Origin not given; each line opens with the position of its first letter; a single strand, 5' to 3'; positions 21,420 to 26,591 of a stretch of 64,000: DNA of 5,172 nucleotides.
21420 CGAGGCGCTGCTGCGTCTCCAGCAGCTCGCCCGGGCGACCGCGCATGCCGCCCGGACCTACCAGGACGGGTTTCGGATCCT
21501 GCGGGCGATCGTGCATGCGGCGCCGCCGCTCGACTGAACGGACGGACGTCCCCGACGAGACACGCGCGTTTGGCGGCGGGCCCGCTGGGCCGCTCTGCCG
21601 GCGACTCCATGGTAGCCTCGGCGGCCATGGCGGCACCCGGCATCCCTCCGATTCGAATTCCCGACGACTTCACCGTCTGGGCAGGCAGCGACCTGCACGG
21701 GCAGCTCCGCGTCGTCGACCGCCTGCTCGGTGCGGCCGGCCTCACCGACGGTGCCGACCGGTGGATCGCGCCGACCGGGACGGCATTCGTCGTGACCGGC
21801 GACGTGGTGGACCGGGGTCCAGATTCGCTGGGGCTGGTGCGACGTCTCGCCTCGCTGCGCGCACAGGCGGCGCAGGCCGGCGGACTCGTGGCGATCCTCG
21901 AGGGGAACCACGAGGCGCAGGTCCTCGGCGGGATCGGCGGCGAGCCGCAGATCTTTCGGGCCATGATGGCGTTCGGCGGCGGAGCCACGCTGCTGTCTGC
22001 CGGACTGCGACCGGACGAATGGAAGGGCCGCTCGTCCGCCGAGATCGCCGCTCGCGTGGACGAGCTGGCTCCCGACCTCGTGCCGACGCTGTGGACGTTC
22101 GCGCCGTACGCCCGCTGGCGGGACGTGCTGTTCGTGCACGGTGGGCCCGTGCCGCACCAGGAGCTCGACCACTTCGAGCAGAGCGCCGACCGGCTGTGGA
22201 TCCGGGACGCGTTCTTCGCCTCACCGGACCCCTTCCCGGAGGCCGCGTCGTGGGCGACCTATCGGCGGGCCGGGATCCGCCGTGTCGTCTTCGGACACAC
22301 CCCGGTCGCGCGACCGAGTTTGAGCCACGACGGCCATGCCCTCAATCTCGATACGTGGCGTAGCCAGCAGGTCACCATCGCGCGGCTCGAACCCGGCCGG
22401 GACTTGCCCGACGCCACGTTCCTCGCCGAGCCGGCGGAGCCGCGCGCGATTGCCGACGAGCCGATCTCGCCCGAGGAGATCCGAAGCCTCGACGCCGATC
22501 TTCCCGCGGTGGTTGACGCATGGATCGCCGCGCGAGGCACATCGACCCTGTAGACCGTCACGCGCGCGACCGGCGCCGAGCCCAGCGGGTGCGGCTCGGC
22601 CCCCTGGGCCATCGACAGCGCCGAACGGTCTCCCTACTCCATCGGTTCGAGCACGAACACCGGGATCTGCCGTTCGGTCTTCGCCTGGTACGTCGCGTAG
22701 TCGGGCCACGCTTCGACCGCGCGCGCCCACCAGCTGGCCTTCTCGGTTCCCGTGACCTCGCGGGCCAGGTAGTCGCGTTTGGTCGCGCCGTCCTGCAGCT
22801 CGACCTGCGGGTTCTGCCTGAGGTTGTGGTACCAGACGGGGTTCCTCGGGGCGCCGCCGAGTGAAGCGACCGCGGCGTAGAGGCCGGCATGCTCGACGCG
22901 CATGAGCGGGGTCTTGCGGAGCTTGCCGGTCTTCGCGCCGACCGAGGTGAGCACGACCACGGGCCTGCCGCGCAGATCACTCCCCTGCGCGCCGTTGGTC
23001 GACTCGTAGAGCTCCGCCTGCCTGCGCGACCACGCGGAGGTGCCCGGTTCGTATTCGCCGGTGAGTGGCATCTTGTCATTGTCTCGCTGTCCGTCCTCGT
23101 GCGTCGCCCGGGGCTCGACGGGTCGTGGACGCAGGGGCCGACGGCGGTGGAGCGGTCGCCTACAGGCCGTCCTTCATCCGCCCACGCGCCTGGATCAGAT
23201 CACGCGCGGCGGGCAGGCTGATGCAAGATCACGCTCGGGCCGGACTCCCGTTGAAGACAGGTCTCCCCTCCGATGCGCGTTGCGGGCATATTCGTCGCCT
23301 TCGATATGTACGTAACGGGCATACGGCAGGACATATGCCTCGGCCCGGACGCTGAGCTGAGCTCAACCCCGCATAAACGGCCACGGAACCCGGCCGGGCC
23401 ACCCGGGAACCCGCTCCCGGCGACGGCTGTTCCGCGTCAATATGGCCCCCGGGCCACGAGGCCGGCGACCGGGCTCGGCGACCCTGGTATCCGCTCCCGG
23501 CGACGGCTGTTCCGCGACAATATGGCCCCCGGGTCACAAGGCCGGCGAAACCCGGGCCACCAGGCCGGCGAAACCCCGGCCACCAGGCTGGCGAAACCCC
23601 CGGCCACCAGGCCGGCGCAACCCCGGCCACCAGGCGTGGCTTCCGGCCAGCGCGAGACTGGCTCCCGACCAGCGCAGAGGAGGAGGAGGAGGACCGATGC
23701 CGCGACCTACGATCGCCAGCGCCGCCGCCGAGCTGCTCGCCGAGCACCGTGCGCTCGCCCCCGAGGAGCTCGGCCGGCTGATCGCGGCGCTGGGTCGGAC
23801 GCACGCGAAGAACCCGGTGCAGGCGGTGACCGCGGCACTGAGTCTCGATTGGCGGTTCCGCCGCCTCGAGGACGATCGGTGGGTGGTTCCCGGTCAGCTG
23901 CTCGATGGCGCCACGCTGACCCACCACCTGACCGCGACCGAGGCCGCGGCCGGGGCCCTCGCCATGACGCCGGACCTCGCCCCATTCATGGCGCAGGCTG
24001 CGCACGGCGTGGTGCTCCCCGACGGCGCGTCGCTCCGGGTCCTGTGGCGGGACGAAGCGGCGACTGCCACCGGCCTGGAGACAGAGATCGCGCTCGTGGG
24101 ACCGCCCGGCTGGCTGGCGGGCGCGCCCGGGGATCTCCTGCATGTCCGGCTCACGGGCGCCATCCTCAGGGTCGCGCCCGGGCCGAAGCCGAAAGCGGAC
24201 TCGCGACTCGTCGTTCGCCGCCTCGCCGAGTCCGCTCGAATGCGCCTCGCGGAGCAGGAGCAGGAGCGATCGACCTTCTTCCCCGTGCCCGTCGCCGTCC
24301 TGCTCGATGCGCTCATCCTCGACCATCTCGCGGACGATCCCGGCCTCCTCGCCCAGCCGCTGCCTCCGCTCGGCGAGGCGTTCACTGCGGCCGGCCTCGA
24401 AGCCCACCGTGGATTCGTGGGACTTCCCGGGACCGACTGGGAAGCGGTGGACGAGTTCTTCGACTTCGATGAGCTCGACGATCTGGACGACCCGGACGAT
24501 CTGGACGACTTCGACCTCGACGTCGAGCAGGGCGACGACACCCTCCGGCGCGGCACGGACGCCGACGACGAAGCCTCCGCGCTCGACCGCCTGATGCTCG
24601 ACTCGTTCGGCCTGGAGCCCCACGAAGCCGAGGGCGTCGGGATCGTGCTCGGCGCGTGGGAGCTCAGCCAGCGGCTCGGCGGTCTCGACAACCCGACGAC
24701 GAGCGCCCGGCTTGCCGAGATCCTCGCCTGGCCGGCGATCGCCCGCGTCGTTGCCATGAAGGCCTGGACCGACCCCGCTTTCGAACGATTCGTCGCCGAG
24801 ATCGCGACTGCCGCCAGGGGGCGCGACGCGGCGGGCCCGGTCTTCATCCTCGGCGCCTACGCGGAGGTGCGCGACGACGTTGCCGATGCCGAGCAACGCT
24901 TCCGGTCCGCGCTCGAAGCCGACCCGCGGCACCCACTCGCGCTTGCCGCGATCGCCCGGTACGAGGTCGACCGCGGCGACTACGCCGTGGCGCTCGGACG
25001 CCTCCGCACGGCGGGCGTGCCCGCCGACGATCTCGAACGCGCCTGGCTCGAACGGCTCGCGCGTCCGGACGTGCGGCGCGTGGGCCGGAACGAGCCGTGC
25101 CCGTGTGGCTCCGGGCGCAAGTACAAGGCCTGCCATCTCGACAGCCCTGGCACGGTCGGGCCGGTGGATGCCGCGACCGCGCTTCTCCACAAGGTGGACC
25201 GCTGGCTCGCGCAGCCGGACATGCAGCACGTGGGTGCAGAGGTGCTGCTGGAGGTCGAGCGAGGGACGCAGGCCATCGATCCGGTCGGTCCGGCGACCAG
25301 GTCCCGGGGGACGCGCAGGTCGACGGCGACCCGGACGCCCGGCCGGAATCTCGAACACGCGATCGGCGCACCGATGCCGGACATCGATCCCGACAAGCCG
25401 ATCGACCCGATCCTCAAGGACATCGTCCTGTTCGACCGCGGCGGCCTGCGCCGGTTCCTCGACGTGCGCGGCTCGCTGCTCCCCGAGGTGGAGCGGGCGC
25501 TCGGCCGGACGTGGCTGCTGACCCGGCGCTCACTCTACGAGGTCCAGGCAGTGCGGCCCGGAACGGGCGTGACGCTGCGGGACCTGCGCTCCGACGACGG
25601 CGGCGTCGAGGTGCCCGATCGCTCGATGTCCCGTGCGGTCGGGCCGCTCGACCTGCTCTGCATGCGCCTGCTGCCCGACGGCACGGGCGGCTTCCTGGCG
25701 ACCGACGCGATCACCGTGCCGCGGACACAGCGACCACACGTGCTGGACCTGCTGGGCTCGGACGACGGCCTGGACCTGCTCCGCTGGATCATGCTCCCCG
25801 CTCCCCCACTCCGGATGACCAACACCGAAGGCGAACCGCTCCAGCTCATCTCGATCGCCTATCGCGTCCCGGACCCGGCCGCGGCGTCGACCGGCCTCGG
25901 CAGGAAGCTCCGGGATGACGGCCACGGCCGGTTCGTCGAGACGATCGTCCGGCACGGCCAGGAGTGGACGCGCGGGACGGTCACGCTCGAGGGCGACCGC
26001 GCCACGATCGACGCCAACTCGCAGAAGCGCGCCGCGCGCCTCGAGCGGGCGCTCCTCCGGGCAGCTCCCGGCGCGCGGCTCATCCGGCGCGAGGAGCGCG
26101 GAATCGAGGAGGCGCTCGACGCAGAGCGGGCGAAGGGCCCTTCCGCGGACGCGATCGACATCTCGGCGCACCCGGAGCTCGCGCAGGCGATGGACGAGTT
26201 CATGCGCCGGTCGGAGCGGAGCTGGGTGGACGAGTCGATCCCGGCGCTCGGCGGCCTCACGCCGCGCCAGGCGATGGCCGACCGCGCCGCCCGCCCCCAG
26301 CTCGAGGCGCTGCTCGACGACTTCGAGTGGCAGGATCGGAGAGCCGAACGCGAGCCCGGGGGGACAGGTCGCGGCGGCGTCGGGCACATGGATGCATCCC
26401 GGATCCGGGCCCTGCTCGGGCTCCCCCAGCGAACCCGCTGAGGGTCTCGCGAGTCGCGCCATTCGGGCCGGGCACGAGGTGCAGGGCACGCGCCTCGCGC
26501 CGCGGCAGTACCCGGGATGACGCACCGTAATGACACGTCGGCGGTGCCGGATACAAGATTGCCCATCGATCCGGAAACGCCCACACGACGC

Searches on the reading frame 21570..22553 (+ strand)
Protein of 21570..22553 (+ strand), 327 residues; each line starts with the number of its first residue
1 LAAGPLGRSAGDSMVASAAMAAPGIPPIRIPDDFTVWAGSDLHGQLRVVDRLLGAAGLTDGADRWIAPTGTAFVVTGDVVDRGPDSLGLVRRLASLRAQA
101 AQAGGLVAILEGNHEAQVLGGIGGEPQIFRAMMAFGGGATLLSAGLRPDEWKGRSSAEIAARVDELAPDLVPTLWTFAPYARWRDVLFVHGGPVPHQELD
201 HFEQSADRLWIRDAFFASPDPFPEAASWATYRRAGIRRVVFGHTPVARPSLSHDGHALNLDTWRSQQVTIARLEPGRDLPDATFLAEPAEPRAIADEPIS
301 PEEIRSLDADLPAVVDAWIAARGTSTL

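Call 94: search_protein_families(library=pfam, max_evalue=0.00001, proteins=[window:21570-22553:+])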
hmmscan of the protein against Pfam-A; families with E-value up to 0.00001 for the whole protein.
window:21570-22553:+ (327 aa): 1 family
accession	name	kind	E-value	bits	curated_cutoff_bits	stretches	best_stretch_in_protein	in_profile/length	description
PF00149.33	Metallophos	-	5.4e-12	47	21.5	1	35-246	2-190/191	Calcineurin-like phosphoesterase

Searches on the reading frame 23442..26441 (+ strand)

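Call 94: search_protein_families(library=pfam, max_evalue=0.00001, proteins=[window:23442-26441:+])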
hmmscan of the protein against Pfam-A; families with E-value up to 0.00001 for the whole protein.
window:23442-26441:+ (999 aa): 1 family
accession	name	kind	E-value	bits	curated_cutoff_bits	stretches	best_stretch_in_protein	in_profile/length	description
PF02810.21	SEC-C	-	7.2e-10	39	20.4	1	549-566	1-18/19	SEC-C motif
